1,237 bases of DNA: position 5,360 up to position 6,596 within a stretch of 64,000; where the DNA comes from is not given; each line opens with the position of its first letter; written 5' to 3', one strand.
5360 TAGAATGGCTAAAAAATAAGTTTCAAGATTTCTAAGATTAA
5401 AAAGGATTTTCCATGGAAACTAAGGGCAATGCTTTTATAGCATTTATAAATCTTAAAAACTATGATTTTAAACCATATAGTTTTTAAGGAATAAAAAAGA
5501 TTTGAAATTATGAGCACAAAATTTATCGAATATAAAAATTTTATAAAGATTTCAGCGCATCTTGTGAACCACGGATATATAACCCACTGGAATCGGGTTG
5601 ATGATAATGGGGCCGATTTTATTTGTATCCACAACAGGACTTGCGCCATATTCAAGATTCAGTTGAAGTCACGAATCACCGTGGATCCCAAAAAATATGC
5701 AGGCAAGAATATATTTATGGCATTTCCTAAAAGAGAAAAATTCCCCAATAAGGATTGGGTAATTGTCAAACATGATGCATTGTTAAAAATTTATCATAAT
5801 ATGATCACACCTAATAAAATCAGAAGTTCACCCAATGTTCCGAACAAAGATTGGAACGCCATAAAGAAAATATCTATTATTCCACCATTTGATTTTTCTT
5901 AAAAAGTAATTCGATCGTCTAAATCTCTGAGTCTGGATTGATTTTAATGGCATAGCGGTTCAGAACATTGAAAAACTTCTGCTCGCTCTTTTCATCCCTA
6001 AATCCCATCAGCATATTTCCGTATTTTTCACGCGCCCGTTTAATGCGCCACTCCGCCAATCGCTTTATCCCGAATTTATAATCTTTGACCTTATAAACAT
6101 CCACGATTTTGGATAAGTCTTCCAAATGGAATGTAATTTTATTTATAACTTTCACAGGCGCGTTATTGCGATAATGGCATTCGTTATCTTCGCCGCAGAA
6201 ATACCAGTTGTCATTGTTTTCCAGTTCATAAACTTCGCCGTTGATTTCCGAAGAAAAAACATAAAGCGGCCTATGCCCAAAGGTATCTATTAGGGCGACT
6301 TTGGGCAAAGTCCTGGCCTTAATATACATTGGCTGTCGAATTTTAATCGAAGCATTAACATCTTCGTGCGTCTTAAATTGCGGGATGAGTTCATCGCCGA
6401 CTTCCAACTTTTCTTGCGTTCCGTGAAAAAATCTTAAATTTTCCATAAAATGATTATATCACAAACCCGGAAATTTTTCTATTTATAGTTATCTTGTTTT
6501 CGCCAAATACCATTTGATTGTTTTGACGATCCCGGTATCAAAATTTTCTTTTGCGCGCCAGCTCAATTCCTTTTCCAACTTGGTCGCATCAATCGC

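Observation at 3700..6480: AT-rich island: cytosine-5 methyltransferase plus overlapping HNH nuclease plus two uncharacterised ORFs (candidate R-M or novel defence module)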

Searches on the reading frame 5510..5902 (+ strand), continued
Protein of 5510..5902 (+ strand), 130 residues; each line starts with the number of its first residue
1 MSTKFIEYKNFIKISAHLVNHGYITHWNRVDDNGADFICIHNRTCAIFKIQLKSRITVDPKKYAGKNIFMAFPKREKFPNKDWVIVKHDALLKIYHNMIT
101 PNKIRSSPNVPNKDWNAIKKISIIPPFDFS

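Call 70: search_protein_families(library=pfam, proteins=[L093:2230-4974:+, L093:4974-5387:+, L093:5384-7432:+, L093:7425-8615:+, L002:4722-7580:+, L002:8788-10719:+, L092:5030-5926:+, L094:2008-2544:+, L095:5417-6187:+, L094:2581-3570:+], max_evalue=0.001)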
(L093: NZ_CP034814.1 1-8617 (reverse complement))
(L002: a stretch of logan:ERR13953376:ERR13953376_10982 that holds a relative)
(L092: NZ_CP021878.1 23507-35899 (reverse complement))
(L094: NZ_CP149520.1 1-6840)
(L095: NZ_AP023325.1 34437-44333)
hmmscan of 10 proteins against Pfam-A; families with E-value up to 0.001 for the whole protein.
L093:2230-4974:+ (914 aa): 6 families
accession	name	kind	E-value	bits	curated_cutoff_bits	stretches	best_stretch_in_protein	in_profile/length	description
PF20473.4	MmeI_Mtase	-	2.6e-112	374.7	27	1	329-609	1-258/259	MmeI, DNA-methyltransferase domain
PF20466.3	MmeI_TRD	-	5.7e-74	248.4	27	1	628-831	3-207/207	MmeI, target recognition domain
PF20464.3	MmeI_N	-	1.1e-33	117.5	27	1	1-162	1-180/181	MmeI, N-terminal domain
PF20465.4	MmeI_hel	-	8.7e-26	90.9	27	1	175-254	2-75/75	MmeI, helicase spacer domain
PF20467.3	MmeI_C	-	2.1e-18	66.7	27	1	833-911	3-81/83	MmeI, C-terminal domain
PF02384.22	N6_Mtase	-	0.00014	21.8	20.4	0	347-417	46-103/311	N-6 DNA Methylase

L093:4974-5387:+ (137 aa): 0 families

L093:5384-7432:+ (682 aa): 3 families
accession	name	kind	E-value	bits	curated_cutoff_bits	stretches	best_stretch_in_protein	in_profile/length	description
PF09373.15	PMBR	-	1.7e-05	25.1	24.9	1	627-654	2-29/33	Pseudomurein-binding repeat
PF00270.35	DEAD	-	6.3e-05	23.2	26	1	30-190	4-156/167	DEAD/DEAH box helicase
PF04851.21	ResIII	-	0.00012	22.5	22.5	1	26-170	4-141/164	Type III restriction enzyme, res subunit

L093:7425-8615:+ (396 aa): 2 families
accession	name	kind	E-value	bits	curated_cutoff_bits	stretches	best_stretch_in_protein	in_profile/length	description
PF13455.12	MUG113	-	6.2e-16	59.2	22.3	1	288-376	1-73/73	Meiotically up-regulated gene 113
PF10544.15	T5orf172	-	1.8e-11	44.9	20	1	266-376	1-100/101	T5orf172 domain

L002:4722-7580:+ (952 aa): 1 family
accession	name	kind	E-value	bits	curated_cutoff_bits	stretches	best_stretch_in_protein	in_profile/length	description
PF00746.26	Gram_pos_anchor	-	7.9e-07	29.3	20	1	915-950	4-39/43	LPXTG cell wall anchor motif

L002:8788-10719:+ (643 aa): 1 family
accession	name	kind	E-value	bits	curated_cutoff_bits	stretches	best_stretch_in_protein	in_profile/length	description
PF02384.22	N6_Mtase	-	5.7e-24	85.4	20.4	1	273-527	13-255/311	N-6 DNA Methylase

L092:5030-5926:+ (298 aa): 0 families

L094:2008-2544:+ (178 aa): 0 families

L095:5417-6187:+ (256 aa): 1 family
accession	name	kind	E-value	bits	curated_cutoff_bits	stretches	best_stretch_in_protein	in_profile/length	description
PF13166.12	AAA_13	-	8.4e-07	28.5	36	1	12-116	2-77/713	AAA domain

L094:2581-3570:+ (329 aa): 1 family
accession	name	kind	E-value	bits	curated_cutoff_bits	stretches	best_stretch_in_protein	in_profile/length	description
PF13091.12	PLDc_2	-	0.00013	22.3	27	1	63-136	60-132/132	PLD-like domain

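Call 71: search_protein_families(library=padloc, proteins=[L093:2230-4974:+, L093:4974-5387:+, L093:5384-7432:+, L093:7425-8615:+, L002:4722-7580:+, L002:8788-10719:+, L092:5030-5926:+, L094:2008-2544:+, L095:5417-6187:+, L094:2581-3570:+], max_evalue=0.00001)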
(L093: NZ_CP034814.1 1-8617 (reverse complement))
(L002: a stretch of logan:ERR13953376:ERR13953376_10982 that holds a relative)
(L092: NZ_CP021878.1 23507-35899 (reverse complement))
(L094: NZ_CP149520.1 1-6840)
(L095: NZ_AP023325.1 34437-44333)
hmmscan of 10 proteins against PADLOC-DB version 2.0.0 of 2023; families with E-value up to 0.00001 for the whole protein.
L093:2230-4974:+ (914 aa): 12 families
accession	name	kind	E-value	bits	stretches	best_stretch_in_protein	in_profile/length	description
PDLC03598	REase_MTase_IIG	-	8.7e-275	912.1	1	3-911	5-910/912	Type IIG restriction enzyme-methyltransferase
PDLC03627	REase_MTase_IIG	-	6.8e-61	204.2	1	173-896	228-976/1136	Type IIG restriction enzyme-methyltransferase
PDLC03599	REase_MTase_IIG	-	1.2e-56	190.2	3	169-454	180-470/959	Type IIG restriction enzyme-methyltransferase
PDLC02643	DrmMI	-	1.2e-26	90.9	1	484-853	866-1235/1347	DrmMI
PDLC02644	DrmMI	-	5.8e-15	52.3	1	474-688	369-576/988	DrmMI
PDLC04134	mad2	-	2e-09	34.8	1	173-412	159-334/492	mads_2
PDLC02646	DrmMI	-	2.4e-09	33.9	1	473-835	269-641/792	DrmMI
PDLC02639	DrmMI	-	1.5e-07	28.1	1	485-602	581-698/803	DrmMI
PDLC02523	PglX|PglXI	-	4.1e-07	26.1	0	345-384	328-367/1428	PglX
PDLC03612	REase_MTase_IIG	-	7.6e-07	25.6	0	322-377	484-538/1247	Type IIG restriction enzyme-methyltransferase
PDLC02529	PglX|PglXI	-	9e-07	25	1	346-417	226-296/1189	PglX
PDLC02525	PglX|PglXI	-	3.1e-06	24.1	0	347-413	283-347/607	PglX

L093:4974-5387:+ (137 aa): 0 families

L093:5384-7432:+ (682 aa): 0 families

L093:7425-8615:+ (396 aa): 0 families

L002:4722-7580:+ (952 aa): 0 families

L002:8788-10719:+ (643 aa): 20 families
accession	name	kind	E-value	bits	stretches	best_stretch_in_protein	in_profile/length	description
PDLC03021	MTase_I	-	3.9e-31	106.4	1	193-562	77-404/491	Type I methyltransferase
PDLC03602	REase_MTase_IIG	-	4.4e-28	96.3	1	246-383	283-419/637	Type IIG restriction enzyme-methyltransferase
PDLC03608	REase_MTase_IIG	-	5.3e-26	89.3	1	149-381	168-405/614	Type IIG restriction enzyme-methyltransferase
PDLC03025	MTase_I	-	1e-21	75.3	1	207-382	79-256/569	Type I methyltransferase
PDLC03616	REase_MTase_IIG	-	2.3e-21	73.8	1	251-528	352-618/721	Type IIG restriction enzyme-methyltransferase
PDLC03026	MTase_I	-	3.1e-20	70.8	1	225-505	84-356/487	Type I methyltransferase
PDLC04134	mad2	-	4.1e-20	70.1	1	229-523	219-464/492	mads_2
PDLC03218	MTase_II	-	6e-15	52.8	1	279-384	257-361/532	Type II methyltransferase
PDLC03030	MTase_I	-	2.6e-14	50.6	1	252-387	296-439/670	Type I methyltransferase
PDLC03031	MTase_I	-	4.7e-13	46.2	1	203-383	98-273/834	Type I methyltransferase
PDLC03029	MTase_I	-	1.2e-10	38.5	1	246-429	153-291/661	Type I methyltransferase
PDLC03018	MTase_I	-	2.5e-09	34.1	1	238-353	257-372/749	Type I methyltransferase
PDLC03248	MTase_II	-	7.6e-09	32.8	1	281-324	4-47/521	Type II methyltransferase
PDLC03036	MTase_I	-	7.7e-09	32.5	1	282-386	210-315/635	Type I methyltransferase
PDLC03032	MTase_I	-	2.6e-08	30.4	1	268-529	138-395/1001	Type I methyltransferase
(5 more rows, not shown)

L092:5030-5926:+ (298 aa): 0 families

L094:2008-2544:+ (178 aa): 0 families

L095:5417-6187:+ (256 aa): 2 families
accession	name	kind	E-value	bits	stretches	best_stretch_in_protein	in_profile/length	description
PDLC04895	PDC-S06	-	1.4e-22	78.1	1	3-157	2-165/784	-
PDLC04894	PDC-S06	-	4.2e-09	33.5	1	1-156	1-139/740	-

L094:2581-3570:+ (329 aa): 0 families

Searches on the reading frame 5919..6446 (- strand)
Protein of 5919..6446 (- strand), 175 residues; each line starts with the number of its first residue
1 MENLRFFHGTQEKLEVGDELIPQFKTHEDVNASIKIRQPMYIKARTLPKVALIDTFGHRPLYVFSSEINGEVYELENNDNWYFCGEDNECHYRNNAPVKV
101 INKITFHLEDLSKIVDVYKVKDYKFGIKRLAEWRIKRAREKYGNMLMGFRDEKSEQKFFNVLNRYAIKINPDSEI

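Call 3: search_protein_families(library=pfam, proteins=[window:5919-6446:-], max_evalue=1)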
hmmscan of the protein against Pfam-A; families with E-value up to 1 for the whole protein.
window:5919-6446:- (175 aa): 1 family
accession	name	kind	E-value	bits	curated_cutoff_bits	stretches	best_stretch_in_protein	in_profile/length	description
PF12120.14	Arr-ms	-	4.2e-05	24.1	25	1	6-105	1-97/99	Rifampin ADP-ribosyl transferase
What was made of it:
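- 5919..6446 (-): orf175 (NCBI locus tag LBB23_01695): divergent Arr-like ADP-ribosyltransferase domain (residues 6-105) plus a helical C-terminal extension. It lies in tandem with rmlB and is not part of the cassette. Pfam Arr-ms E 4e-5 at 24.1 bits against a cut-off of 25, covering profile positions 1-97 of 99 (call 3).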

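Call 4: search_protein_families(library=ncbifam, proteins=[window:5919-6446:-], max_evalue=1)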
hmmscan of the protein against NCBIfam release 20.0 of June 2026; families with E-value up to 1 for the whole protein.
window:5919-6446:- (175 aa): 3 families
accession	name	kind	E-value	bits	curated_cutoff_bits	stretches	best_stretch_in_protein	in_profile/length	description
NF033144.1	rifampin_ARR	equivalog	0.00014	21.6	130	1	5-105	4-101/131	NAD(+)--rifampin ADP-ribosyltransferase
NF000318.1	rifampin_ARR_Ms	exception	0.013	15.4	250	1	5-105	16-113/143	NAD(+)--rifampin ADP-ribosyltransferase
TIGR00099.1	Cof-subfamily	subfamily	0.11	12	137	1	73-162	50-137/256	Cof-type HAD-IIB family hydrolase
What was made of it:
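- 5919..6446 (-): NCBIfam rifampin_ARR E 1e-4 (call 4).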

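Call 5: search_protein_families(library=padloc, proteins=[window:5919-6446:-], max_evalue=1)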
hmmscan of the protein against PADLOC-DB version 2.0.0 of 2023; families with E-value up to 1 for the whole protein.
window:5919-6446:- (175 aa): 0 families

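Call 6: search_protein_families(library=phrogs, proteins=[window:5919-6446:-], max_evalue=1)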
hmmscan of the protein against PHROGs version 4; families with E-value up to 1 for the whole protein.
window:5919-6446:- (175 aa): 1 family
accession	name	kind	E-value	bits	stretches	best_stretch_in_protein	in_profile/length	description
phrog_10532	-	unknown function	0.15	13.1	1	112-160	32-71/127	-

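Call 8: search_solved_structures(query=window:5919-6446:-, max_evalue=10, show_alignments=3)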
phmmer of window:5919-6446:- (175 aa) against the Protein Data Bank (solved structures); distinct sequences matched with E-value up to 10: 11.
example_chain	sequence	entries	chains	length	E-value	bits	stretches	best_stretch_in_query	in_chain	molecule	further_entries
3zzs_A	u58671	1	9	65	0.4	13.7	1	5-45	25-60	TRANSCRIPTION ATTENUATION PROTEIN MTRB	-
1c9s_A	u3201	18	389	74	0.48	13.4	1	5-45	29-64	TRP RNA-BINDING ATTENUATION PROTEIN | TRP RNA-BINDING ATTENUATION PROTEIN (TRAP) | TRANSCRIPTION ATTENUATION PROTEIN MTRB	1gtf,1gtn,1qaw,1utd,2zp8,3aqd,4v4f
2ext_A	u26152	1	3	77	0.5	13.4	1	5-45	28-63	Transcription attenuation protein mtrB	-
2zd0_A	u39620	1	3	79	0.53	13.3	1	5-45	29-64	Transcription attenuation protein mtrB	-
2zcz_A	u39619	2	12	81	0.55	13.2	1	5-45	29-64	Transcription attenuation protein mtrB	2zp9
7qca_LEE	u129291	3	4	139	0.8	12.7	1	110-143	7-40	60S ribosomal protein L32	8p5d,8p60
2hw2_A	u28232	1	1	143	1.2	12.2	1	5-43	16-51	Rifampin ADP-ribosyl transferase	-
9iaf_A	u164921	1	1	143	1.2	12.2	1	5-43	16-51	Rifampin ADP-ribosyl transferase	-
2exs_A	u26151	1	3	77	1.3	12.1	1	5-44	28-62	Transcription attenuation protein mtrB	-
28jc_I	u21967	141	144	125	1.7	11.7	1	64-115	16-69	DNA-directed RNA polymerase II subunit RPB9 | RPB9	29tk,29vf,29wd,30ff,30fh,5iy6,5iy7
9eh1_I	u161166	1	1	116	1.8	11.6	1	64-115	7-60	DNA-directed RNA polymerase II subunit RPB9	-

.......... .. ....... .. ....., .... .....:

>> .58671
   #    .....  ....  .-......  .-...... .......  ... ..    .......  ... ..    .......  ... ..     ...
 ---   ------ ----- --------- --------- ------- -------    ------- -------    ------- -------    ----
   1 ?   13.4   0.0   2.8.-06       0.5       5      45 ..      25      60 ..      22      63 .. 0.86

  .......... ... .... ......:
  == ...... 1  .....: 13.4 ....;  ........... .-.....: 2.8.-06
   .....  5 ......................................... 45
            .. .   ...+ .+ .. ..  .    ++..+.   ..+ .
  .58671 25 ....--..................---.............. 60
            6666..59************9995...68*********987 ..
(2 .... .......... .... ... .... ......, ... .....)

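Call 10: find_homologous_proteins(query=window:5919-6446:-, max_evalue=0.001)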
Query window:5919-6446:- (175 aa): 2 proteins with E <= 0.001 among 31 candidates.
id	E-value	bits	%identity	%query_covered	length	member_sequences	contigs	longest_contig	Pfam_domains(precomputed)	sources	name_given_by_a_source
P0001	8.5e-115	399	100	100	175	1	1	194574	-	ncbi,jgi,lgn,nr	ncbi:MAG: hypothetical protein LBB23_01695 [Rickettsiales bacterium]|jgi:hypothetical protein|nr:hyp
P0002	2.0e-64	235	65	94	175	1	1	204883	-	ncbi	-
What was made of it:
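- Closest known: Arr rifampin ADP-ribosyltransferases. Different: Only two such sequences are known (call 10), and there is no evidence that rifamycins are the substrate.
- Only two sequences of this type exist in 5.8 billion (call 10).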

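Call 12: find_encoding_contigs(protein=P0002, flank=8000, max_places=4)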
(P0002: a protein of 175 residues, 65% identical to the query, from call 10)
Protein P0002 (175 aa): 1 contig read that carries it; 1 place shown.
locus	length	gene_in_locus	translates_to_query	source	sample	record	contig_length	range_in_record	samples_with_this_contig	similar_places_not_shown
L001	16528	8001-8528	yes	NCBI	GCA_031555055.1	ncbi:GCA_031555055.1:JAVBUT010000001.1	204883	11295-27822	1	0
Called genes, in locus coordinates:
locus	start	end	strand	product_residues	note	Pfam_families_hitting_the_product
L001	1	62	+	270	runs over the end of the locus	-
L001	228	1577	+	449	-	PF00691:OmpA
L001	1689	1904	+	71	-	-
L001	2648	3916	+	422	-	PF07498:Rho_N, PF07497:Rho_RNA_bind, PF00006:ATP-synt_ab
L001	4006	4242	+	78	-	-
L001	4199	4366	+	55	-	-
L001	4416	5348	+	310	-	-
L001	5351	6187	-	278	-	PF00491:Arginase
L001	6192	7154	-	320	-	-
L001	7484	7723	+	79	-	PF01541:GIY-YIG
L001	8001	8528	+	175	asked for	-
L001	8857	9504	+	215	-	PF00300:His_Phos_1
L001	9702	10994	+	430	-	PF01225:Mur_ligase, PF08245:Mur_ligase_M, PF02875:Mur_ligase_C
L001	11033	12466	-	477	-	PF06863:DUF1254, PF06742:DUF1214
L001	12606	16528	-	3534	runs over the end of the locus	PF02415:Chlam_PMP (faint), PF00691:OmpA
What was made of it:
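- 5919..6446 (-): The only homologue lies at an unrelated locus (calls 10, 12).
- Its only homologue lies between GIY-YIG, His_Phos_1 and Mur-ligase genes with no R-M nearby (call 12).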

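Call 34: predict_structure(alignment_id=A2)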
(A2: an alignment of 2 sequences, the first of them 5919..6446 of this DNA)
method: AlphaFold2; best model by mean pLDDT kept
length: 175 residues; sequences in the alignment: 2
mean_pLDDT: 47.3   pTM: 0.39
mean pLDDT of the five models: 47.3, 41.4, 40.0, 37.7, 30.9
residues with pLDDT >= 90: 0; 70-90: 21; 50-70: 40; < 50: 114
segments of 3 or more residues with pLDDT < 50: 1-13, 15-17, 21-74, 76-89, 101-118, 145-147, 169-175
pLDDT, mean of each block of 10 residues (from residue 1): 30 47 37 41 35 36 40 45 45 53 35 40 72 74 58 61 62 35
secondary structure, 60 per line:
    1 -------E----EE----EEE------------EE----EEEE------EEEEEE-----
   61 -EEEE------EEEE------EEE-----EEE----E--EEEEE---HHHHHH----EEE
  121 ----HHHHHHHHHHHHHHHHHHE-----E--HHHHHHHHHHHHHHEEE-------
elements in order: E19-21 E40-43 E50-55 E62-65 E72-75 E82-84 E90-92 E100-104 H108-113 E118-120 H125-142 H152-165 E166-168
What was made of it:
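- On Arr rifampin ADP-ribosyltransferase, PF12120 (orf175): No usable structure was obtained (call 34).
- The AF2 model failed (pLDDT 47, call 34). AF2 could not fold it (call 34).
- Tried and rejected: Structure of orf175: the AF2 model from the two-sequence alignment failed (pLDDT 47, call 34), so no fold search was run on it.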

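Call 35: search_solved_structures(query=A2, max_evalue=10, show_alignments=3)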
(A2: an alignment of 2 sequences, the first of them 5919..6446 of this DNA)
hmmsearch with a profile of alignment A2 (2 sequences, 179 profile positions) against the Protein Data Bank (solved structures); distinct sequences matched with E-value up to 10: 10.
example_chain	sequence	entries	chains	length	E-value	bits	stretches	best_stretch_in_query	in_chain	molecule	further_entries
7khu_A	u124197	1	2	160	0.22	14.6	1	65-123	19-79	Outer capsid protein VP4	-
6ut9_A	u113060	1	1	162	0.22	14.6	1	65-123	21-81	Outer capsid protein VP4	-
2gf6_A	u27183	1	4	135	0.27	14.3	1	46-117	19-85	Conserved hypothetical protein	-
5vx4_A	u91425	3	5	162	0.27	14.3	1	65-120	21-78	Outer capsid protein VP4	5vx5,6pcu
2aen_A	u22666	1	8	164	0.44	13.6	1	65-116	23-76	Outer capsid protein VP4, VP8* core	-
28jc_I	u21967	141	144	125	1.1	12.3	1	67-118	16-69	DNA-directed RNA polymerase II subunit RPB9 | RPB9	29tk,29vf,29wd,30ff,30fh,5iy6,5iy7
5flm_I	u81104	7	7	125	1.3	12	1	67-118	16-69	DNA-DIRECTED RNA POLYMERASE II SUBUNIT RPB9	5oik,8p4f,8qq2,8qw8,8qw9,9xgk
9iaf_A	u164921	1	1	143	1.3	12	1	6-45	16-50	Rifampin ADP-ribosyl transferase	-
2hw2_A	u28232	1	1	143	1.3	12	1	6-45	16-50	Rifampin ADP-ribosyl transferase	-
9eh1_I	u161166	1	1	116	1.6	11.8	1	67-118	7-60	DNA-directed RNA polymerase II subunit RPB9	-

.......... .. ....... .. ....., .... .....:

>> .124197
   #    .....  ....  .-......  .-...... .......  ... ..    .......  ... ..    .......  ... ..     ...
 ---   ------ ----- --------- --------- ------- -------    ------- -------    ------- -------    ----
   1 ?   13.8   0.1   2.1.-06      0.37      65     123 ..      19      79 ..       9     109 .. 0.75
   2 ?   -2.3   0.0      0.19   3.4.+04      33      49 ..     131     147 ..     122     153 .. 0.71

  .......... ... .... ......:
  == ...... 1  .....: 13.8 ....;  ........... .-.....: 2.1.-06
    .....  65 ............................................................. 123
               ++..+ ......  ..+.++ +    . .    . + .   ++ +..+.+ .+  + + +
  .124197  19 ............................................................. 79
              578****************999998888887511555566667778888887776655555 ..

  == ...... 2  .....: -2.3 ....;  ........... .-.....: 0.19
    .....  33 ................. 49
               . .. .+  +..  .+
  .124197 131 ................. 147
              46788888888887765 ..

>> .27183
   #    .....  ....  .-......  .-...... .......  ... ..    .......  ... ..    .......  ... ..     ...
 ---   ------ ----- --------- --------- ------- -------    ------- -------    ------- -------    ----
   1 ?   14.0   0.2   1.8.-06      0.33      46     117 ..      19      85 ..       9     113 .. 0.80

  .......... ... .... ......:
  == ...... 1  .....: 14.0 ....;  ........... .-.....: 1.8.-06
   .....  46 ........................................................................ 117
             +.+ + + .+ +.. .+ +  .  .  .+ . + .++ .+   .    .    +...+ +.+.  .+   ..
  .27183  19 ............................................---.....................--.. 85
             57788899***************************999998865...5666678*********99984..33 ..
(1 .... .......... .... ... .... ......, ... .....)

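Call 36: search_protein_families(library=pfam, alignment_id=A2, max_evalue=1)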
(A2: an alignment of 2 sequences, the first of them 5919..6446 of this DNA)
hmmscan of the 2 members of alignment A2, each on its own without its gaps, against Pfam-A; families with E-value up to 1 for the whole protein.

A. member 1, window:5919-6446:- (175 aa): 1 family
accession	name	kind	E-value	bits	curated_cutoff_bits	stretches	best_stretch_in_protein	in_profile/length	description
PF12120.14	Arr-ms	-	4.2e-05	24.1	25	1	6-105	1-97/99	Rifampin ADP-ribosyl transferase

B. families by the number of members that match (of 2 scanned): 1 family
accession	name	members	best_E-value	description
PF12120.14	Arr-ms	2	4.2e-05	Rifampin ADP-ribosyl transferase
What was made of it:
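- It recurs in NCBIfam and in the second family member (calls 3, 4, 36).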

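Call 91: search_dna_similar(query=window:5919-6446:-, collection=plasmids, mode=protein, max_evalue=0.1, max_rows=10)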
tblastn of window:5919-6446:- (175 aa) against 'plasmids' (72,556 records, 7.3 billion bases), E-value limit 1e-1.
No match.

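Call 92: search_dna_similar(query=window:5919-6446:-, collection=phages, mode=protein, max_evalue=0.1, max_rows=10)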
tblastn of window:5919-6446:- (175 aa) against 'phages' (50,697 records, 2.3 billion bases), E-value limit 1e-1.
No match.
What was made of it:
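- It has no relatives on plasmids or phages (calls 91, 92).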

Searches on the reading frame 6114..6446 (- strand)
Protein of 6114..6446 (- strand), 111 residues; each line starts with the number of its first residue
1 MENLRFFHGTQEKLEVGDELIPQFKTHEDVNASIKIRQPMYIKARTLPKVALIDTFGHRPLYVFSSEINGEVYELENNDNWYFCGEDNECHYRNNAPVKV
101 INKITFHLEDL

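Call 38: search_solved_structures(query=window:6114-6446:-, max_evalue=10, show_alignments=5)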
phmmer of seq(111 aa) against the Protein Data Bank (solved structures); distinct sequences matched with E-value up to 10: 11.
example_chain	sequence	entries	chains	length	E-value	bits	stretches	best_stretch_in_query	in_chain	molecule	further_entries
3zzs_A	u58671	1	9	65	0.2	15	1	5-45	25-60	TRANSCRIPTION ATTENUATION PROTEIN MTRB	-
1c9s_A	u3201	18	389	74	0.24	14.8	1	5-45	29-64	TRP RNA-BINDING ATTENUATION PROTEIN | TRP RNA-BINDING ATTENUATION PROTEIN (TRAP) | TRANSCRIPTION ATTENUATION PROTEIN MTRB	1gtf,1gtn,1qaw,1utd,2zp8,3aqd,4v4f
2ext_A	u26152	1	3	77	0.25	14.7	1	5-45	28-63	Transcription attenuation protein mtrB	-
2zd0_A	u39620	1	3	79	0.27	14.7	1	5-45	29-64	Transcription attenuation protein mtrB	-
2zcz_A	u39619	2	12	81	0.28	14.6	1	5-45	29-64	Transcription attenuation protein mtrB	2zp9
2hw2_A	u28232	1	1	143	0.49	13.8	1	5-43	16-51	Rifampin ADP-ribosyl transferase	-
9iaf_A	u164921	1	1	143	0.49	13.8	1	5-43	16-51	Rifampin ADP-ribosyl transferase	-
2exs_A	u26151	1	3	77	0.64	13.4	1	5-44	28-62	Transcription attenuation protein mtrB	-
2b7t_A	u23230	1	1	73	1.3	12.4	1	57-74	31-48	Double-stranded RNA-specific editase 1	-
2l3c_A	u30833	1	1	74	1.4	12.4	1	57-74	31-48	Double-stranded RNA-specific editase 1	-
9iba_A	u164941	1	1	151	1.4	12.4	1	6-101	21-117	ARR-2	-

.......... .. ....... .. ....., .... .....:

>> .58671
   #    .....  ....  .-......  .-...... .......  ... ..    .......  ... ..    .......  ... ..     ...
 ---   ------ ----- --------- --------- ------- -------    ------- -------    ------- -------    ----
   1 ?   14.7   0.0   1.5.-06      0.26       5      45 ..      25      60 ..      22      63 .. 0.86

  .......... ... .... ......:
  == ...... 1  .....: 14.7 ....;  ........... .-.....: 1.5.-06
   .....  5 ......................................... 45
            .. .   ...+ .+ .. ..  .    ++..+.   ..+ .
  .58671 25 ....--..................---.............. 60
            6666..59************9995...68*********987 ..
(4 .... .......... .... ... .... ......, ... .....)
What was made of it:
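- Direct and profile searches of solved structures give Arr only at E of about 1 (calls 8, 35, 38).
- Tried and rejected: For orf175, Arr appeared only at E about 0.5-1.3, alongside chance hits to TRAP (single-sequence queries) and rotavirus VP4 (profile query) (calls 8, 35, 38).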
